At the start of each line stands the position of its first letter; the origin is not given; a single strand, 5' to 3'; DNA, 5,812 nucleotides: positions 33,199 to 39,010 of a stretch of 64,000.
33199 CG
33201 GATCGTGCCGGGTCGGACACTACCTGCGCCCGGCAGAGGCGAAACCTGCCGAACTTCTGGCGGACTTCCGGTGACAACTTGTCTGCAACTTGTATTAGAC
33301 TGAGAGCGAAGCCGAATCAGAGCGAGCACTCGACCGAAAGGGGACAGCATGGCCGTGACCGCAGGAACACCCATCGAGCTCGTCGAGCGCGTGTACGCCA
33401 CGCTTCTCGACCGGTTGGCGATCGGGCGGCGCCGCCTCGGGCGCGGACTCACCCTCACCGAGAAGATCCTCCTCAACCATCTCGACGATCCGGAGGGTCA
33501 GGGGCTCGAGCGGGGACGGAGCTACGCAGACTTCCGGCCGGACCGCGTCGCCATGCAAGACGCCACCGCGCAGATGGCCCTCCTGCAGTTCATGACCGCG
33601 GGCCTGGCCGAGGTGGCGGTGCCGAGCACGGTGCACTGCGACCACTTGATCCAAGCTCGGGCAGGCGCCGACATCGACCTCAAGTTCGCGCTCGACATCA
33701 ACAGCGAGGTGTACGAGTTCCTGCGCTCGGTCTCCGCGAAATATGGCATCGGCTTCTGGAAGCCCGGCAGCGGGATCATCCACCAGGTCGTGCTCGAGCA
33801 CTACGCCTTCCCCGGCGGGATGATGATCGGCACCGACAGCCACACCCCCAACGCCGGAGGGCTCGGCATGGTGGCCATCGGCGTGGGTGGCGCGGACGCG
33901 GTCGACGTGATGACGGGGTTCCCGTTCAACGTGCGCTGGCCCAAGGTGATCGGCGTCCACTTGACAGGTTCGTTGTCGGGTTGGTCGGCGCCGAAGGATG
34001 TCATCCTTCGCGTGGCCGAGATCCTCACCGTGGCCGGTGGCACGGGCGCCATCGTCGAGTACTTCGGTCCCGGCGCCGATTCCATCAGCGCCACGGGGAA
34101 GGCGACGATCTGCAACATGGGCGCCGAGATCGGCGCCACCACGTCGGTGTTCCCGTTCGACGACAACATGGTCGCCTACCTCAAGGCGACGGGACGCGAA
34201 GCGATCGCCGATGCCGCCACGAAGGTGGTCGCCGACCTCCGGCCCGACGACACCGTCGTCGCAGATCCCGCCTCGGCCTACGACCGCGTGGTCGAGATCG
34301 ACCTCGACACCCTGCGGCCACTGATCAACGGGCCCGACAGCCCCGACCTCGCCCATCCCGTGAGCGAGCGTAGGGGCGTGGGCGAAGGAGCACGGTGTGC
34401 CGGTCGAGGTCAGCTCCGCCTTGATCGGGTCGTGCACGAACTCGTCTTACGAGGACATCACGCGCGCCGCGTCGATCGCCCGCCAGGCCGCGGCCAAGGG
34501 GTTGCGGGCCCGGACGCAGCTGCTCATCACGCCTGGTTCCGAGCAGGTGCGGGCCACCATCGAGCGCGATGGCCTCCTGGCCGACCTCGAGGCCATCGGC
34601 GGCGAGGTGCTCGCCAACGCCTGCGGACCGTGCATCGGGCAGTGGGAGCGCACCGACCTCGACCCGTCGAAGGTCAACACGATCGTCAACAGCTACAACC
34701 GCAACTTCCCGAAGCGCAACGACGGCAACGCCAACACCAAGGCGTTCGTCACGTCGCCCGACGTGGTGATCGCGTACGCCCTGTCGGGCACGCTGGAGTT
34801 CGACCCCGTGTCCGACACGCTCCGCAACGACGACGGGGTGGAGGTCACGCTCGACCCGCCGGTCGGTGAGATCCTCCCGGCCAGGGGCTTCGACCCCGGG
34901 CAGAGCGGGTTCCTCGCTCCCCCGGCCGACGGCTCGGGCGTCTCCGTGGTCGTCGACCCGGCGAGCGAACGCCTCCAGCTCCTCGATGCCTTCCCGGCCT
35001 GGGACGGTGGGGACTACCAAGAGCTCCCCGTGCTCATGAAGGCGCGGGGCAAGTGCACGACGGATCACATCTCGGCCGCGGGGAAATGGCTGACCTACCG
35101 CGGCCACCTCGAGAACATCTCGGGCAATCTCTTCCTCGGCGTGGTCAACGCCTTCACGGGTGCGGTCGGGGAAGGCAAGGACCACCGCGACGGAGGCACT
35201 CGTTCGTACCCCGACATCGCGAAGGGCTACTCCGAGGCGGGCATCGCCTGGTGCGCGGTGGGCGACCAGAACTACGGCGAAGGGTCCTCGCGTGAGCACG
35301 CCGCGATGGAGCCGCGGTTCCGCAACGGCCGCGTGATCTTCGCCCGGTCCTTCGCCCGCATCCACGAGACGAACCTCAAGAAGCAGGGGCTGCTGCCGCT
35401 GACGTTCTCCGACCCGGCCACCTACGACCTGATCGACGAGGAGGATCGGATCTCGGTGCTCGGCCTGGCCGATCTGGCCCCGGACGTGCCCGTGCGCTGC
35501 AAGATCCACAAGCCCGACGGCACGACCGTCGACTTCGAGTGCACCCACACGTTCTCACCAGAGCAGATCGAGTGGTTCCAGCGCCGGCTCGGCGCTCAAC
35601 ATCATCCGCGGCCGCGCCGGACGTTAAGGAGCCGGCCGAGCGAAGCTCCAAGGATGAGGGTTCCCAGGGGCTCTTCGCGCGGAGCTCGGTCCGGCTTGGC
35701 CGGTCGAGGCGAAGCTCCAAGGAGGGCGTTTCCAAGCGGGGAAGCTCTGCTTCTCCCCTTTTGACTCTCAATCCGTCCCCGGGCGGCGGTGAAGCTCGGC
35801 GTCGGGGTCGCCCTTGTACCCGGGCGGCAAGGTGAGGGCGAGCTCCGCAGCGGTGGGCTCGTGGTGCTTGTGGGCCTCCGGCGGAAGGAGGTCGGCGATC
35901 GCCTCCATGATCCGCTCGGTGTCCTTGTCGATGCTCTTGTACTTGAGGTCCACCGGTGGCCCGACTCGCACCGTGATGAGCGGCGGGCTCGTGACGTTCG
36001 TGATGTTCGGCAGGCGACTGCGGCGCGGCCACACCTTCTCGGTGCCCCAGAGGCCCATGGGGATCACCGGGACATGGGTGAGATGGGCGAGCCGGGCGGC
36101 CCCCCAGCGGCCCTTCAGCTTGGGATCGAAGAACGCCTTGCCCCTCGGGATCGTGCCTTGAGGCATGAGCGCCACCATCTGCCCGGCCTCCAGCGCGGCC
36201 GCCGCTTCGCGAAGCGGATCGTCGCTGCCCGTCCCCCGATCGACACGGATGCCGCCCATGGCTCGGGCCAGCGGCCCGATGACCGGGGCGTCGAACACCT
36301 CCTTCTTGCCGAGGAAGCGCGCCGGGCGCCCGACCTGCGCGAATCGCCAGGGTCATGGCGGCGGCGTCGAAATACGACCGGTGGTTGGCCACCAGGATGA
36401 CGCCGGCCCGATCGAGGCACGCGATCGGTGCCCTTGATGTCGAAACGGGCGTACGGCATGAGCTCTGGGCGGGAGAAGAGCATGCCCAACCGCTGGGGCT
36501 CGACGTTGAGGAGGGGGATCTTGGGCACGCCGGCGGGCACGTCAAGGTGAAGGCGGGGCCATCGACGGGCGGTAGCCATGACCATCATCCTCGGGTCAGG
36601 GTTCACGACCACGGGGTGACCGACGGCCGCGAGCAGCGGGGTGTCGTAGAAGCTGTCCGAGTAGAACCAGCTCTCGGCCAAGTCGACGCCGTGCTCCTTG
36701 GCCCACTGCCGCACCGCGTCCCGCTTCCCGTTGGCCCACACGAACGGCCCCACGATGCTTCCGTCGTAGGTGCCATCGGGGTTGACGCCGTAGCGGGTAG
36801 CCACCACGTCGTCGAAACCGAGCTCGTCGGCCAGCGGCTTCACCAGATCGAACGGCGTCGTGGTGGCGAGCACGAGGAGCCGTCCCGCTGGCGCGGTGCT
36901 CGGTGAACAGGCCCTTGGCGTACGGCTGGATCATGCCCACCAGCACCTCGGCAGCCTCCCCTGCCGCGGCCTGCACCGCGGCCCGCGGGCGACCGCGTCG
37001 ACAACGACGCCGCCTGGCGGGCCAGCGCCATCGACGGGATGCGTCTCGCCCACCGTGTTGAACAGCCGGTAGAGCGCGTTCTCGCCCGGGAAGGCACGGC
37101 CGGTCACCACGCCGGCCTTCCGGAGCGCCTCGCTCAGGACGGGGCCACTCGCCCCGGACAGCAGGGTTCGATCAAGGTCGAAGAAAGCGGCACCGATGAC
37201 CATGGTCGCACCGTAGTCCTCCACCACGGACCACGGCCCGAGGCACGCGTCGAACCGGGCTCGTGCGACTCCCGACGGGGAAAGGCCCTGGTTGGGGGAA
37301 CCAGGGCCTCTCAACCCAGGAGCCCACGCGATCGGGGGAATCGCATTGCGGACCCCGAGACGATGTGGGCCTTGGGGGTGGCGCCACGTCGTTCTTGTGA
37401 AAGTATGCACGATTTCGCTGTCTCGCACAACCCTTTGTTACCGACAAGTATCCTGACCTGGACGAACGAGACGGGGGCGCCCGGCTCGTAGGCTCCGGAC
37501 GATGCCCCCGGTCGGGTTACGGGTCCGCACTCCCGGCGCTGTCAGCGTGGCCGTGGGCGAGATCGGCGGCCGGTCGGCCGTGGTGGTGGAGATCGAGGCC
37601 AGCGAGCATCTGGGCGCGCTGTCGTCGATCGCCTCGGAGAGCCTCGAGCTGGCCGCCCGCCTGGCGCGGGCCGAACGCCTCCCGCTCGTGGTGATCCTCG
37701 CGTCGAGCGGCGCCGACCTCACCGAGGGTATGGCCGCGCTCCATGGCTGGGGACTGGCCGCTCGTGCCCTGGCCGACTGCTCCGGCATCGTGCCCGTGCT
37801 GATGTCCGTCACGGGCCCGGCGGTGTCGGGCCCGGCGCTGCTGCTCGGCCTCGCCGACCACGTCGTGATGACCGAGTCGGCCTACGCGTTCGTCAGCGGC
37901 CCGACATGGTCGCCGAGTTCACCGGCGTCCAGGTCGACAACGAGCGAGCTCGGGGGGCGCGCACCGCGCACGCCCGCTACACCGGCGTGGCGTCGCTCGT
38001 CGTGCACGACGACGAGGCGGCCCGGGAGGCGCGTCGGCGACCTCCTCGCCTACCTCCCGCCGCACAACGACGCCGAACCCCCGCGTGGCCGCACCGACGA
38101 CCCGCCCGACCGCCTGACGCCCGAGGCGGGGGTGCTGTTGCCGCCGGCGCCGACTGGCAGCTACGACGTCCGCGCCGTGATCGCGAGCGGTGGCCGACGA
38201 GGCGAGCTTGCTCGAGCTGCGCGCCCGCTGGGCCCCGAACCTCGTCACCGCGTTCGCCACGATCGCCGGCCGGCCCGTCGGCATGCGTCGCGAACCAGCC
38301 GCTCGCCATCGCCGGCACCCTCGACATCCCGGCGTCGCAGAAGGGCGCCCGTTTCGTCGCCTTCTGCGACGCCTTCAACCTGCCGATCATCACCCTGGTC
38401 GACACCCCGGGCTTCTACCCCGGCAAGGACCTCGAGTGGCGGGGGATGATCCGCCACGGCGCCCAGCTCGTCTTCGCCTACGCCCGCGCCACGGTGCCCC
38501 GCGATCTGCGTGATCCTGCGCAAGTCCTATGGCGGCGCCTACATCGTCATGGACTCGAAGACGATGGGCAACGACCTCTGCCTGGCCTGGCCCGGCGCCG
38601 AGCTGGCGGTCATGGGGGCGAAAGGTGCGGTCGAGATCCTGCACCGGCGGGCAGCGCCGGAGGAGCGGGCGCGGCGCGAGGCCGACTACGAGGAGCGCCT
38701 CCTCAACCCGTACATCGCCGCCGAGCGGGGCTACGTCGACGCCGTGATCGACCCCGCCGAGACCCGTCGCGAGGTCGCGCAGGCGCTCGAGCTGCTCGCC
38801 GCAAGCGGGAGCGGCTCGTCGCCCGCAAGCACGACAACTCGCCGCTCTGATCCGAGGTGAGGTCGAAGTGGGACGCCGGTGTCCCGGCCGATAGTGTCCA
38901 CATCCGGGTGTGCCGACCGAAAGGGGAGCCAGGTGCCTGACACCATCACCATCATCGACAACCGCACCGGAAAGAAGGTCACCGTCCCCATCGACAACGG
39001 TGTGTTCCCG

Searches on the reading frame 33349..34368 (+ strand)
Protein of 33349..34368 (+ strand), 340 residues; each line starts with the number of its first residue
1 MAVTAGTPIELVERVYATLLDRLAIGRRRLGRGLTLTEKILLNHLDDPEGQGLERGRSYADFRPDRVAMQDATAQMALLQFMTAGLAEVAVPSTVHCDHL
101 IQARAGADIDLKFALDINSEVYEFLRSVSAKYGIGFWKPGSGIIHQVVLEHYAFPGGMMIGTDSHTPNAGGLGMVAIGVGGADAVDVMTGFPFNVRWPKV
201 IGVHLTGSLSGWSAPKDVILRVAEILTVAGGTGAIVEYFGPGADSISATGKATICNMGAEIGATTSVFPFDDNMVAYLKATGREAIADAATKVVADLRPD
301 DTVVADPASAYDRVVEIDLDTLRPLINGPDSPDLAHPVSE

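Call 38: find_homologous_proteins(query=window:33349-34368:+, max_evalue=1e-50)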
Query window:33349-34368:+ (340 aa): 7879 proteins with E <= 1e-50 among 8000 candidates; the best 120 are listed.
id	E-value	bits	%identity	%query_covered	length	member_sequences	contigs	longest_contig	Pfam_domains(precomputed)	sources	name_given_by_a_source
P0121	7.0e-225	763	64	92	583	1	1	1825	PF00330.26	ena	-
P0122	5.9e-189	645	85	100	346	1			PF00330.26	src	-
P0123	1.6e-182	624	83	100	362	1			PF00330.26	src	-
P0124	5.9e-182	622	83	100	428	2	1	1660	PF00330.26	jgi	jgi:aconitate hydratase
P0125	1.2e-181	621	82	100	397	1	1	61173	PF00330.26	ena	-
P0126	2.6e-181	620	84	100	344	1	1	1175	PF00330.26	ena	-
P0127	4.9e-181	619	84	99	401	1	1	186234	PF00330.26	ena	-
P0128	8.5e-181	619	84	99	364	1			PF00330.26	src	-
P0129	1.6e-180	618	82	99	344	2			PF00330.26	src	-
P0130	4.9e-180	616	82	100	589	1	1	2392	PF00733.28,PF00330.26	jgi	-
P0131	1.0e-179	615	82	100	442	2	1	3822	PF00330.26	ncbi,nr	ncbi:MAG: acnA, partial [Actinomycetia bacterium]|nr:acnA [Actinomycetes bacterium]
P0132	1.2e-179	615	81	100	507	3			PF00330.26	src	-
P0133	3.5e-179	613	81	100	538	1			PF00330.26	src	-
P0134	5.4e-179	613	81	100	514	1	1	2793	PF00330.26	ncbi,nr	ncbi:MAG TPA: aconitase family protein, partial [Acidimicrobiales bacterium]|nr:aconitase family pro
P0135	5.4e-179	613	81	100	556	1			PF00330.26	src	-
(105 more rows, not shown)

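Call 39: find_encoding_contigs(protein=P0127, flank=8000, max_places=2)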
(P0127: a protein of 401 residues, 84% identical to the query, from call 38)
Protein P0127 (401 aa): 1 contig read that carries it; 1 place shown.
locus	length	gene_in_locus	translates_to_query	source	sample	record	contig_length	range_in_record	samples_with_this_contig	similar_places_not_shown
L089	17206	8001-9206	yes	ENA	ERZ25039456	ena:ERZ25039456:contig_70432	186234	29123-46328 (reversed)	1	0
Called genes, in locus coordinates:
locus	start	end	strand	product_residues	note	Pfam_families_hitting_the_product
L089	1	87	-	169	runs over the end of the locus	PF04898:Glu_syn_central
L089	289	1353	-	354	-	PF00310:GATase_2, PF04898:Glu_syn_central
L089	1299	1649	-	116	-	PF00310:GATase_2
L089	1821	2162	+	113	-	-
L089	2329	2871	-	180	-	PF07452:CHRD (weak)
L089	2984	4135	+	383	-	PF08341:TED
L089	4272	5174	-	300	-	PF00378:ECH_1, PF16113:ECH_2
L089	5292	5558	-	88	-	-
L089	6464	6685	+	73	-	-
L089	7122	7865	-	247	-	PF00392:GntR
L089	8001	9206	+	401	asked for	PF00330:Aconitase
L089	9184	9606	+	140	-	PF00330:Aconitase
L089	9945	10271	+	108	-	PF00694:Aconitase_C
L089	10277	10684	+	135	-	PF03992:ABM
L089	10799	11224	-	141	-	-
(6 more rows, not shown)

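Call 40: find_encoding_contigs(protein=P0125, flank=8000, max_places=2)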
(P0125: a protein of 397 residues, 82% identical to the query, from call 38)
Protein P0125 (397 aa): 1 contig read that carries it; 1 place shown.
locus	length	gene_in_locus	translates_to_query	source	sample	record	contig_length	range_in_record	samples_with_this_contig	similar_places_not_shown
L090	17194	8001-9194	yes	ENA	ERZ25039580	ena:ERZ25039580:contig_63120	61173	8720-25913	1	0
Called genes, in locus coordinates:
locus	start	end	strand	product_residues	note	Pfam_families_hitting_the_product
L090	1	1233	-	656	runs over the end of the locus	PF01645:Glu_synthase, PF01493:GXGXG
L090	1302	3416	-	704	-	PF00310:GATase_2, PF04898:Glu_syn_central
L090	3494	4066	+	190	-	-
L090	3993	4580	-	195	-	PF00378:ECH_1, PF16113:ECH_2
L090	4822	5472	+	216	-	PF00881:Nitroreductase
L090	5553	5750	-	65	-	-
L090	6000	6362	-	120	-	PF00848:Ring_hydroxyl_A (weak)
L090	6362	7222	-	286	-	PF00355:Rieske, PF00848:Ring_hydroxyl_A (weak)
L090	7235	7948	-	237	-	PF00392:GntR, PF25213:HVO_A0261_N (faint), PF07702:UTRA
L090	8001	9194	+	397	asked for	PF00330:Aconitase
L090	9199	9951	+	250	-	PF00330:Aconitase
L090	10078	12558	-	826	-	PF12710:HAD, PF01553:Acyltransferase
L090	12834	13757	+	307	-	PF00126:HTH_1, PF03466:LysR_substrate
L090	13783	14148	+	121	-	PF01039:Carboxyl_trans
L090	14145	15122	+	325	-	PF01039:Carboxyl_trans, PF03255:ACCA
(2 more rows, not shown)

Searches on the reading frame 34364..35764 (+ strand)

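Call 14: search_protein_families(library=pfam, proteins=[window:34364-35764:+], max_evalue=0.001)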
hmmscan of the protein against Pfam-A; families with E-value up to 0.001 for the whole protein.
window:34364-35764:+ (466 aa): 2 families
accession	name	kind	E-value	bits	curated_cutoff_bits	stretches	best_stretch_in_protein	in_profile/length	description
PF00330.25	Aconitase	-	1e-41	143.9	28.7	1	11-142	333-463/463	Aconitase family (aconitate hydratase)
PF00694.25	Aconitase_C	-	1.7e-34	119.4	22.8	1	222-350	2-130/131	Aconitase C-terminal domain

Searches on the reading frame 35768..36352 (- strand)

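Call 14: search_protein_families(library=pfam, proteins=[window:35768-36352:-], max_evalue=0.001)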
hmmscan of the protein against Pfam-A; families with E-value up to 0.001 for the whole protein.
window:35768-36352:- (194 aa): 1 family
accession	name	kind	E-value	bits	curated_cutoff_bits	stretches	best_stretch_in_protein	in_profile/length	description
PF01553.26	Acyltransferase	-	8.9e-13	48.6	23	1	8-101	40-131/132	Acyltransferase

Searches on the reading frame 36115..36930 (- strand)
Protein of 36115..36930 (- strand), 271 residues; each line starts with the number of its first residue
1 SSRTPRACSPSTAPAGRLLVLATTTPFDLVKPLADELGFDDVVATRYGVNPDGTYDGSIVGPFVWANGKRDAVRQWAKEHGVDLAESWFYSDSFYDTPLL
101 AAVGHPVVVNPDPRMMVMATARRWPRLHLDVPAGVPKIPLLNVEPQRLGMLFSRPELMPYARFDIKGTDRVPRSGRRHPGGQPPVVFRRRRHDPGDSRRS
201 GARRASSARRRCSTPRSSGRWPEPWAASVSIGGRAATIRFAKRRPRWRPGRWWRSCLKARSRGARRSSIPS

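Call 14: search_protein_families(library=pfam, proteins=[window:36115-36930:-], max_evalue=0.001)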
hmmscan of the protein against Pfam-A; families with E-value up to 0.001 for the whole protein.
window:36115-36930:- (271 aa): 1 family
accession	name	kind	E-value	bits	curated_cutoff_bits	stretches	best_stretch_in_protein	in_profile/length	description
PF12710.13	HAD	-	3.6e-14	54.1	27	1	15-100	100-188/189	haloacid dehalogenase-like hydrolase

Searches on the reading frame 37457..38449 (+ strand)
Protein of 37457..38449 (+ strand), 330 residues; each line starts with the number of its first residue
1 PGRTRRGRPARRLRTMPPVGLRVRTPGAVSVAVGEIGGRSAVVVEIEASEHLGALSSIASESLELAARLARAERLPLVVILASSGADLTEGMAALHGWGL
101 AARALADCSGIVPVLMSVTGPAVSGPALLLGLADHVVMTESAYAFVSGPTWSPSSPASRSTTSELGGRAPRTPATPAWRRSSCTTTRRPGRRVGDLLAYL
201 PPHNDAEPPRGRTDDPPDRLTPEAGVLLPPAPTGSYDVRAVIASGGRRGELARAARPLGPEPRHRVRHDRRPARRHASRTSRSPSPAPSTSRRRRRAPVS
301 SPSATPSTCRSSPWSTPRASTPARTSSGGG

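Call 15: search_protein_families(library=pfam, proteins=[window:37457-38449:+], max_evalue=0.001)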
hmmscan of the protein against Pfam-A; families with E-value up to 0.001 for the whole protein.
window:37457-38449:+ (330 aa): 2 families
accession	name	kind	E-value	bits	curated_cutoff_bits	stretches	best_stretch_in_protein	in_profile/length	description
PF01039.27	Carboxyl_trans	-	3.7e-22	79.1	22.3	1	28-244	46-266/493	Carboxyl transferase domain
PF03255.19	ACCA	-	0.0002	21.1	23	1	71-147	144-221/310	Acetyl co-enzyme A carboxylase carboxyltransferase-like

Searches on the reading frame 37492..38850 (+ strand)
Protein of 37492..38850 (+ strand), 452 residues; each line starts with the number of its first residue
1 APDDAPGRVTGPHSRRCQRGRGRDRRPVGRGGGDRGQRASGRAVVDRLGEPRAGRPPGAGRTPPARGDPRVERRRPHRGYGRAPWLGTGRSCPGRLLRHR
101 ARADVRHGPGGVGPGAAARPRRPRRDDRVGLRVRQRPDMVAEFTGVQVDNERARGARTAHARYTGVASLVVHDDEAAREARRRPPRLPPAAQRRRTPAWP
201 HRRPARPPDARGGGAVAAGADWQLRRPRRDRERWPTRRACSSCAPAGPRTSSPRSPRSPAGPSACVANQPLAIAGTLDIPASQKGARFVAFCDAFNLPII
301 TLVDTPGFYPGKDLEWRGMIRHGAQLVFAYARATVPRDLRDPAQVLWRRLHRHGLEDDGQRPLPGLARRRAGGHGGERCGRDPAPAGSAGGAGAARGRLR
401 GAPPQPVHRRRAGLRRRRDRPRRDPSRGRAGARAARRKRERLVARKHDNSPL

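Call 15: search_protein_families(library=pfam, proteins=[window:37492-38850:+], max_evalue=0.001)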
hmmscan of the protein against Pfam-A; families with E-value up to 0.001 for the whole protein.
window:37492-38850:+ (452 aa): 2 families
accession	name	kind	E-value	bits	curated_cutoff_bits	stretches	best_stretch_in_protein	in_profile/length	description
PF01039.27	Carboxyl_trans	-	5.2e-30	105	22.3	1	265-336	298-369/493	Carboxyl transferase domain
PF03255.19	ACCA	-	9.2e-07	28.8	23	1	284-336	135-187/310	Acetyl co-enzyme A carboxylase carboxyltransferase-like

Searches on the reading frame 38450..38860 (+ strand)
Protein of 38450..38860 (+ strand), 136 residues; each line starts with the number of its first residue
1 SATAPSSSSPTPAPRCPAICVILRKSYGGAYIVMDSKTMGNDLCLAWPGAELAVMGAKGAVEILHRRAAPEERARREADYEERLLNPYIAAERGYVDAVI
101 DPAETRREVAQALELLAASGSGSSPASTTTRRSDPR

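Call 15: search_protein_families(library=pfam, proteins=[window:38450-38860:+], max_evalue=0.001)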
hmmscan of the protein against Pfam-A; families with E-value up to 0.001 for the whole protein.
window:38450-38860:+ (136 aa): 1 family
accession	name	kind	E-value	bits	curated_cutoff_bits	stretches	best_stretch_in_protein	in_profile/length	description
PF01039.27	Carboxyl_trans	-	2.1e-31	109.6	22.3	1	16-119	368-481/493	Carboxyl transferase domain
